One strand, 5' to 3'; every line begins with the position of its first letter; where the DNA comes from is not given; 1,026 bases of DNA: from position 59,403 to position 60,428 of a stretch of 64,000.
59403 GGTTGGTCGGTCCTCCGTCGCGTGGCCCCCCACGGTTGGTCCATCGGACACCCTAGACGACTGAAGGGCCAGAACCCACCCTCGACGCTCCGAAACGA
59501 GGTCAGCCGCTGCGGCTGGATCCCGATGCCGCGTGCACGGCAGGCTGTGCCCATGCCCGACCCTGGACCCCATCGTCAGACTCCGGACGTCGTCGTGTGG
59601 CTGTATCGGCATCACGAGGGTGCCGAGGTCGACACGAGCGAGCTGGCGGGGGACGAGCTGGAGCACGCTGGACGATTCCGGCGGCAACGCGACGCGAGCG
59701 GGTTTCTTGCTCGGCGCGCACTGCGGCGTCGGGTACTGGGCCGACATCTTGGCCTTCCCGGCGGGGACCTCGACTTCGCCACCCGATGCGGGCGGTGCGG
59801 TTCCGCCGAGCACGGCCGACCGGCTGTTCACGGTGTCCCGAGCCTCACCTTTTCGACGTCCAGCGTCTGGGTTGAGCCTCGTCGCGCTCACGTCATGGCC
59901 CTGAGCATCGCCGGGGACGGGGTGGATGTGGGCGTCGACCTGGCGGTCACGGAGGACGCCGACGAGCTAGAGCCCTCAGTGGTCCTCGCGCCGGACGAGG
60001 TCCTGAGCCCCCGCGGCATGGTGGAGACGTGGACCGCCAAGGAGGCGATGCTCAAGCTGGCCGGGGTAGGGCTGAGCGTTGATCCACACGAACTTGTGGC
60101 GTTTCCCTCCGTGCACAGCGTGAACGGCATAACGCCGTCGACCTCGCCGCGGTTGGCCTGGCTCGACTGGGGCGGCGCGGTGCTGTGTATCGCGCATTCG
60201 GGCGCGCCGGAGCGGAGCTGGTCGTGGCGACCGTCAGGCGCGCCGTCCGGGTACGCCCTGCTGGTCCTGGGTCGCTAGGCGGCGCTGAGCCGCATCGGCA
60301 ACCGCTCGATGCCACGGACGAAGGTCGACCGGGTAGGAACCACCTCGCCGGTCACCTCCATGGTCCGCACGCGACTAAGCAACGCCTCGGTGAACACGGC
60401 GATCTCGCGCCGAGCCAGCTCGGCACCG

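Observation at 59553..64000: Minimal NRPS-independent-style cassette: A-T didomain + OxyD-like P450 + PPTase + EamA exporter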

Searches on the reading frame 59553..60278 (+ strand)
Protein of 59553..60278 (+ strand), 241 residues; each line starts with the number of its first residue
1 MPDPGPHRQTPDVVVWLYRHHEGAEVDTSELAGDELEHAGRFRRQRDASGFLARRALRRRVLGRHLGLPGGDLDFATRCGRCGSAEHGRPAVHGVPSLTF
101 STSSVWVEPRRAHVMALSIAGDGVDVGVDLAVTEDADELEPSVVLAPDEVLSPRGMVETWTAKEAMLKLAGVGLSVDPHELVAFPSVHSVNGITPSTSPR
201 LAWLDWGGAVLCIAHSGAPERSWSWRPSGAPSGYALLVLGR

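Call 7: search_protein_families(library=pfam, proteins=[window:59553-60278:+], max_evalue=0.01)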
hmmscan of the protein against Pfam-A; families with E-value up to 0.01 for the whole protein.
window:59553-60278:+ (241 aa): 1 family
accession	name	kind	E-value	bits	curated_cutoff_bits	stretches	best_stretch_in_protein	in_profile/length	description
PF01648.25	ACPS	-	0.001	19.6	25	1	154-182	45-75/111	4'-phosphopantetheinyl transferase superfamily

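Call 8: search_protein_families(library=ncbifam, proteins=[window:59553-60278:+], max_evalue=0.01)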
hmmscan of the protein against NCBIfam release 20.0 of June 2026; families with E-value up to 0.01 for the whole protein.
window:59553-60278:+ (241 aa): 1 family
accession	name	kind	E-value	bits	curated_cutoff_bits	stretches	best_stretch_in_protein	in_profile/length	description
NF042922.1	4PPT_HetI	equivalog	1.6e-07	30.9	370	1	28-175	37-184/235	4'-phosphopantetheinyl transferase HetI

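Call 16: search_solved_structures(query=window:59553-60278:+, max_evalue=1, show_alignments=2)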
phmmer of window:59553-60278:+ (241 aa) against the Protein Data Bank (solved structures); distinct sequences matched with E-value up to 1: 10.
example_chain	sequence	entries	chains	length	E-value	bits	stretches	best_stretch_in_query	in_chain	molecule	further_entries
1qr0_A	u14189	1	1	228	0.018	17.7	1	32-177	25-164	4'-PHOSPHOPANTETHEINYL TRANSFERASE SFP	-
4mrt_A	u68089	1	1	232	0.019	17.6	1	32-177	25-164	4'-phosphopantetheinyl transferase sfp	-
7zer_A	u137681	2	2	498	0.033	16.8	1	67-177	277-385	Cyanohydrin beta-glucosyltransferase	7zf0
5ahx_A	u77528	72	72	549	0.53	12.9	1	158-239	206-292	BIFUNCTIONAL EPOXIDE HYDROLASE 2 | SOLUBLE EPOXIDE HYDROLASE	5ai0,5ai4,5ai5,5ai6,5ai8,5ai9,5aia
3wk4_A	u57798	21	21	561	0.53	12.9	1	158-239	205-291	Bifunctional epoxide hydrolase 2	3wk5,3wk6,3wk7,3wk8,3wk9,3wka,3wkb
1s8o_A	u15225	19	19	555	0.53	12.9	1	158-239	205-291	epoxide hydrolase 2, cytoplasmic | Epoxide hydrolase 2 | Bifunctional epoxide hydrolase 2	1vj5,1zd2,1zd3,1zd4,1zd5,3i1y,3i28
2cg5_A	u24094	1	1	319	0.81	12.3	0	31-75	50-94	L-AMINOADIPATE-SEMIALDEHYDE DEHYDROGENASE-PHOSPHOPANTETHEINYL TRANSFERASE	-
3le1_A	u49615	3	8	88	0.81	12.3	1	86-147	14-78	Phosphotransferase system, HPr-related proteins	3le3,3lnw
2byd_A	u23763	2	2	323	0.84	12.2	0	31-75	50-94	HSPC223 | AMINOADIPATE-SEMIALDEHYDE DEHYDROGENASE-PHOSPHOPANTETHEINYL TRANSFERASE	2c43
3le5_A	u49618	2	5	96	0.9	12.1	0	86-148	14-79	Phosphotransferase system, HPr-related proteins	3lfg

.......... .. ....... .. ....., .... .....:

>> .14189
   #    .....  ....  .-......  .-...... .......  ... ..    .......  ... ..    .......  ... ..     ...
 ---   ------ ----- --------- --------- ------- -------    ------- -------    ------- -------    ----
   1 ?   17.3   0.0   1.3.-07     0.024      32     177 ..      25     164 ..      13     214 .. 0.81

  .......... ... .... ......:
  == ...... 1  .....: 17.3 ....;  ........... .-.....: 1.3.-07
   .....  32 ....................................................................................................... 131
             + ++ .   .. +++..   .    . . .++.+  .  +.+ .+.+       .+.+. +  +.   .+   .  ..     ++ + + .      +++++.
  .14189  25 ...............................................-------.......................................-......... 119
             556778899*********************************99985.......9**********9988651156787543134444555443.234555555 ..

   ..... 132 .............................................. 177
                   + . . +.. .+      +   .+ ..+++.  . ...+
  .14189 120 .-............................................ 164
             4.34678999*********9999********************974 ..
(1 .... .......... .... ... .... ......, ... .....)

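Call 40: find_homologous_proteins(query=window:59553-60278:+, max_evalue=0.001)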
Query window:59553-60278:+ (241 aa): 13 proteins with E <= 0.001 among 5703 candidates.
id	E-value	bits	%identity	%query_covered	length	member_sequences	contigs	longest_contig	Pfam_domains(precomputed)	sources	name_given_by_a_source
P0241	1.8e-15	75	40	52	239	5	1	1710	PF01648.26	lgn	-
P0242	7.4e-11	60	34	64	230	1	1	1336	PF01648.26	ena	-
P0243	3.9e-10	58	35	63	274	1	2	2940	PF01648.26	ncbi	-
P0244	4.2e-10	58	35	72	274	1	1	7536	PF01648.26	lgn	-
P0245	4.8e-10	57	40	52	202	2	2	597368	PF01648.26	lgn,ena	-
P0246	5.6e-10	57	36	63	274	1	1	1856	PF01648.26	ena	-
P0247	7.3e-9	53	36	63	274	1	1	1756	PF01648.26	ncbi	ncbi:MAG TPA: 4'-phosphopantetheinyl transferase superfamily protein [Thermomicrobiales bacterium]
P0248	1.1e-8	53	37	46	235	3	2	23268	PF01648.26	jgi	jgi:4'-phosphopantetheinyl transferase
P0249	5.5e-8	51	31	66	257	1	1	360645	PF01648.26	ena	-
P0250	5.0e-7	47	39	61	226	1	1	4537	PF01648.26,PF22624.2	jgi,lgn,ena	-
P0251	1.8e-6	46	37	68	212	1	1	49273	PF01648.26,PF22624.2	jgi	jgi:4'-phosphopantetheinyl transferase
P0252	1.0e-4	40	28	61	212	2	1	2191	PF01648.26,PF22624.2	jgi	jgi:4'-phosphopantetheinyl transferase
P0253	8.3e-4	37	34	49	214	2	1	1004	PF01648.26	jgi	jgi:4'-phosphopantetheinyl transferase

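Call 53: find_encoding_contigs(protein=P0245, flank=8000, max_places=1)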
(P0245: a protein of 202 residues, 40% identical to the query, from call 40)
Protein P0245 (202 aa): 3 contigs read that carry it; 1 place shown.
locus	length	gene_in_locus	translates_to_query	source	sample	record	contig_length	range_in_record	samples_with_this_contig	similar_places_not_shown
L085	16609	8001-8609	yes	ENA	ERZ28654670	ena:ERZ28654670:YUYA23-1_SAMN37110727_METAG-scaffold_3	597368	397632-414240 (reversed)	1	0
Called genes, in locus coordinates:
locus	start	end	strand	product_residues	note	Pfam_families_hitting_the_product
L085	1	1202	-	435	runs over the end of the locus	PF01554:MatE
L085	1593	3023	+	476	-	PF00772:DnaB, PF13481:AAA_25, PF03796:DnaB_C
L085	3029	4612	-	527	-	PF00083:Sugar_tr, PF07690:MFS_1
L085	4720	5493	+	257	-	PF00398:RrnaAD, PF13649:Methyltransf_25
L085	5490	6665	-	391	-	PF07690:MFS_1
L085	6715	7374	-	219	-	PF02525:Flavodoxin_2, PF03358:FMN_red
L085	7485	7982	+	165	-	PF01047:MarR, PF12802:MarR_2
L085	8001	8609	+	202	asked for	PF01648:ACPS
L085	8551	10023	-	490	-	-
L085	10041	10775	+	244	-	PF09335:VTT_dom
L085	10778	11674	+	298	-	PF01497:Peripla_BP_2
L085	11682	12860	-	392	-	PF02720:DUF222, PF01844:HNH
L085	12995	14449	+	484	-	PF00171:Aldedh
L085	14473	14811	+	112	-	-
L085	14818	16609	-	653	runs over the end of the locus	PF00664:ABC_membrane, PF00005:ABC_tran, PF02463:SMC_N (weak)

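Call 54: find_encoding_contigs(protein=P0249, flank=8000, max_places=1)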
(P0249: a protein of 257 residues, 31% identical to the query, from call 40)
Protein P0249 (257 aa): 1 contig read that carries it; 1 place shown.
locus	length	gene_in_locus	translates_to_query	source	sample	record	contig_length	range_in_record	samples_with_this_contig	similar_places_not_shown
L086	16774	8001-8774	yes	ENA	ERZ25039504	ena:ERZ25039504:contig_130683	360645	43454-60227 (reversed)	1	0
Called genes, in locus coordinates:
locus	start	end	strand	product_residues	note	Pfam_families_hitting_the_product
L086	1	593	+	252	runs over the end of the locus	-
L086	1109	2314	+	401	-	PF03449:GreA_GreB_N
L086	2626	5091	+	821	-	-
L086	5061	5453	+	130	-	PF07724:AAA_2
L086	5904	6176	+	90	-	PF10431:ClpB_D2-small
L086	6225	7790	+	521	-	PF07690:MFS_1, PF00083:Sugar_tr, PF07690:MFS_1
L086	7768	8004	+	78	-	PF09360:zf-CDGSH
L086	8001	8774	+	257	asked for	PF01648:ACPS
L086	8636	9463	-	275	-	PF07993:NAD_binding_4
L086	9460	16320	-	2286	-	PF00668:Condensation, PF00501:AMP-binding, PF13193:AMP-binding_C, PF00550:PP-binding, PF00668:Condensation, PF00501:AMP-binding, PF13193:AMP-binding_C, PF00550:PP-binding, +1 more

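Call 63: predict_structure(alignment_id=A1)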
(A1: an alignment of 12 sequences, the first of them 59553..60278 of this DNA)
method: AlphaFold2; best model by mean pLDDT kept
length: 241 residues; sequences in the alignment: 12
mean_pLDDT: 78.6   pTM: 0.79
mean pLDDT of the five models: 78.6, 78.0, 76.0, 75.5, 72.9
residues with pLDDT >= 90: 81; 70-90: 104; 50-70: 31; < 50: 25
segments of 3 or more residues with pLDDT < 50: 1-8, 185-197
pLDDT, mean of each block of 10 residues (from residue 1): 43 81 89 96 93 93 91 89 85 91 90 90 89 86 73 87 89 76 50 45 81 78 52 54 43
secondary structure, 60 per line:
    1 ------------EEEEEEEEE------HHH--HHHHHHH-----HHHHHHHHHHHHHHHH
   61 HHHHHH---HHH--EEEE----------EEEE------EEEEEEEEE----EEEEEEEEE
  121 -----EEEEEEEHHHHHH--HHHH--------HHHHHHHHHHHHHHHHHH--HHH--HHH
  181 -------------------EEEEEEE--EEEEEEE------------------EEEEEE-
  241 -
elements in order: E13-21 H33-39 H45-66 E75-78 E89-92 E99-107 E112-120 E126-132 H133-138 H141-144 H153-170 E200-206 E209-215 E234-239

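Call 66: fold_search(model_id=the predicted structure, library=pdb)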
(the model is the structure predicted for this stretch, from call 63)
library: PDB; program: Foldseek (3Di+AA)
matches with E <= 10: 108; with E <= 0.001: 10
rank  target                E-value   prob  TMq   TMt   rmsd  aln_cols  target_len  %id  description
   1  4mrt_A                5.2e-08  1.00  0.56  0.59   5.8       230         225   20  Structure of the Phosphopantetheine Transferase Sfp in Complex with Coenzyme A and a Peptidyl Carrier Protein (released 2014-04-23)
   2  1qr0                  4.4e-07  1.00  0.54  0.57   7.8       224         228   19  CRYSTAL STRUCTURE OF THE 4'-PHOSPHOPANTETHEINYL TRANSFERASE SFP-COENZYME A COMPLEX (released 1999-12-10)
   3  2cg5_A                8.1e-07  1.00  0.50  0.46   8.1       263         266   15  Structure of aminoadipate-semialdehyde dehydrogenase- phosphopantetheinyl transferase in complex with cytosolic acyl c (released 2006-03-01)
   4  2c43                  2.8e-06  1.00  0.55  0.48   6.3       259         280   15  STRUCTURE OF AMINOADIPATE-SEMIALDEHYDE DEHYDROGENASE- PHOSPHOPANTETHEINYL TRANSFERASE IN COMPLEX WITH COENZYME A (released 2005-10-24)
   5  2byd                  8.3e-06  1.00  0.55  0.48   6.4       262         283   14  Structure of aminoadipate-semialdehyde dehydrogenase- phosphopantetheinyl transferase (released 2005-08-05)
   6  7bcz_B                3.2e-04  1.00  0.45  0.45   9.0       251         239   16  Structure of the 4'-phosphopantetheinyl transferase PcpS from Pseudomonas aeruginosa (released 2021-11-10)
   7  7b4r                  6.3e-04  1.00  0.50  0.54   8.3       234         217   13  Structure of the 4'-phosphopantetheinyl transferase PptAb from Mycobacterium abscessus in complex with Coenzyme A and N- (released 2021-11-10)
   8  8gkf_E                8.1e-04  1.00  0.47  0.50   8.1       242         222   17  Phosphopantetheinyl transferase PptT from Mycobacterium tuberculosis in complex with Raltitrexed. (released 2024-03-20)
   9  7bcz_A                8.6e-04  1.00  0.45  0.45   8.1       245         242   17  Structure of the 4'-phosphopantetheinyl transferase PcpS from Pseudomonas aeruginosa (released 2021-11-10)
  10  6qwu                  9.7e-04  1.00  0.49  0.53   8.3       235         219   13  4'-phosphopantetheinyl transferase PptAb from Mycobacterium abscessus at pH 5.5 with Mn2+ and CoA. (released 2020-03-25)
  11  6qxq                  1.2e-03  1.00  0.51  0.55   7.8       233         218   14  4'-phosphopantetheinyl transferase PptAb from Mycobacterium abscessus at pH 7 with Mn2+ and CoA. (released 2020-03-25)
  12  6qxr                  1.4e-03  1.00  0.49  0.53   8.0       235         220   13  4'-phosphopantetheinyl transferase PptAb from Mycobacterium abscessus at pH 8.5 with Mn2+ and CoA. (released 2020-03-25)
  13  7bcz_C                2.3e-03  1.00  0.46  0.46   7.9       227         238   16  Structure of the 4'-phosphopantetheinyl transferase PcpS from Pseudomonas aeruginosa (released 2021-11-10)
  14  4qvh_B                2.7e-03  0.99  0.45  0.21   7.3       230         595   16  Crystal structure of the essential Mycobacterium tuberculosis phosphopantetheinyl transferase PptT, solved as a fusion (released 2014-12-17)
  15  1fth_A                2.2e-01  0.92  0.31  0.60   5.3       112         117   15  CRYSTAL STRUCTURE OF STREPTOCOCCUS PNEUMONIAE ACYL CARRIER PROTEIN SYNTHASE (3'5'-ADP COMPLEX) (released 2001-09-12)
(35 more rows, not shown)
